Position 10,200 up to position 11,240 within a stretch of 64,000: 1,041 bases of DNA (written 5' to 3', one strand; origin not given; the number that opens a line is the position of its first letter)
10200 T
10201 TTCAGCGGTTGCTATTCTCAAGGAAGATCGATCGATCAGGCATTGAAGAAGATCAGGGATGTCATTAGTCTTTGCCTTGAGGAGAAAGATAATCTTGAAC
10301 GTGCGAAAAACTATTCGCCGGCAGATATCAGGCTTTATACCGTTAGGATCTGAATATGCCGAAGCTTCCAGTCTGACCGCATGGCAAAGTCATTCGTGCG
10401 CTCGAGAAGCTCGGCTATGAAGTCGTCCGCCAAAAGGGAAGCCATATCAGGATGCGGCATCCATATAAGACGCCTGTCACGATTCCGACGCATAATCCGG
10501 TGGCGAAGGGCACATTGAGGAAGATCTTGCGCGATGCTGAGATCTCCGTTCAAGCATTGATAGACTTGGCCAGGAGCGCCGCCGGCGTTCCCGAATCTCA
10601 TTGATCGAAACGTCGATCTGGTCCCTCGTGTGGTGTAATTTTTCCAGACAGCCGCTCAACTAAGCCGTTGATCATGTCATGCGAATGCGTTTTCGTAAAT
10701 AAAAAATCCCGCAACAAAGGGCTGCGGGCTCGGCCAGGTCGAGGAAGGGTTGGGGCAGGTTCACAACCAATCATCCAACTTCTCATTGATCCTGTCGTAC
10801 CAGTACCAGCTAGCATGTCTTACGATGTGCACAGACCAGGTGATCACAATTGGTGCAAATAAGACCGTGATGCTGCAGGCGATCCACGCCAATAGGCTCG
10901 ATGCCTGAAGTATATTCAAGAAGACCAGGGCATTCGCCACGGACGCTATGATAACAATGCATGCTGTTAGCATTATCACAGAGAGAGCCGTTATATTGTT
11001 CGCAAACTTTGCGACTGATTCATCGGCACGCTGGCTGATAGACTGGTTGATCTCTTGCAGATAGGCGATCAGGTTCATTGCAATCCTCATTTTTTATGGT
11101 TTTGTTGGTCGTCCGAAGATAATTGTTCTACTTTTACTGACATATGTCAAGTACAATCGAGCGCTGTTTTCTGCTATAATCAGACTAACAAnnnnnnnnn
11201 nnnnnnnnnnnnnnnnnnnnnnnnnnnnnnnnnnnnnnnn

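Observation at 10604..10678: Three-copy, ~85-nt conserved intergenic element (copy C, minus orientation) with a cryptic conserved reading frame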

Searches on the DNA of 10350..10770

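Call 59: search_rna_families(source=window, start=10350, end=10770, threshold=evalue, max_evalue=10)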
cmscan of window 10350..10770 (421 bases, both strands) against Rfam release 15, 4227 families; matches with E-value up to 10: 2.
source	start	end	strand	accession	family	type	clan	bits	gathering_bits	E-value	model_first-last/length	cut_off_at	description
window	10699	10745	-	RF02837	anti-hemB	Gene; sRNA;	-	16.1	49.5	0.28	1-81/81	no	Burkholderia RNA 7 (anti-hemB)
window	10701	10770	-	RF01468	rli32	Gene; sRNA;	-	14.8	100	1.2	67-147/147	5'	Listeria sRNA rli32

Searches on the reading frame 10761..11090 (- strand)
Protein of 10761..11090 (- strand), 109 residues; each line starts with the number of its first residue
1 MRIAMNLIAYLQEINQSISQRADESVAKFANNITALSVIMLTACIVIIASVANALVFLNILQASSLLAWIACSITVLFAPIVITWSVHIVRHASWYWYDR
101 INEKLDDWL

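Call 16: search_protein_families(library=pfam, proteins=[window:10761-11090:-], max_evalue=0.01)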
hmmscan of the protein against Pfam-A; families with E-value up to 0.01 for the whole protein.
window:10761-11090:- (109 aa): 0 families

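Call 27: find_encoding_contigs(protein=window:10761-11090:-, flank=10000, max_places=10)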
Protein window:10761-11090:- (109 aa): 1 contig read that carries it; 1 place shown.
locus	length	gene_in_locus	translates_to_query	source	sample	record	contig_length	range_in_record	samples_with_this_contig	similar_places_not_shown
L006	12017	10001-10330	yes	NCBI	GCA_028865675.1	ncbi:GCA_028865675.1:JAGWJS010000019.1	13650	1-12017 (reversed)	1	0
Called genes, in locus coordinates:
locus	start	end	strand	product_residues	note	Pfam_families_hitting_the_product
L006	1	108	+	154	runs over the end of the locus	-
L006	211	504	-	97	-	PF18895:T4SS_pilin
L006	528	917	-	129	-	PF18895:T4SS_pilin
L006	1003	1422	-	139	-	PF18895:T4SS_pilin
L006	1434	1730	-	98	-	PF18895:T4SS_pilin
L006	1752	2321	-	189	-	PF04956:TrbC (weak), PF18895:T4SS_pilin (weak)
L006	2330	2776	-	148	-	PF18895:T4SS_pilin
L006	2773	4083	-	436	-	PF13416:SBP_bac_8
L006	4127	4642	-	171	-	PF01135:PCMT (weak), PF13489:Methyltransf_23 (weak), PF01209:Ubie_methyltran, PF13847:Methyltransf_31, PF08241:Methyltransf_11, PF08242:Methyltransf_12, PF13649:Methyltransf_25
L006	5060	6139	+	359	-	-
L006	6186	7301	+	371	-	-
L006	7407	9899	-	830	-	PF00521:DNA_topoisoIV, PF03989:DNA_gyraseA_C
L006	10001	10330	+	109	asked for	-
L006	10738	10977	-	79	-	PF15919:HicB_lk_antitox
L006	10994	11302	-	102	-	-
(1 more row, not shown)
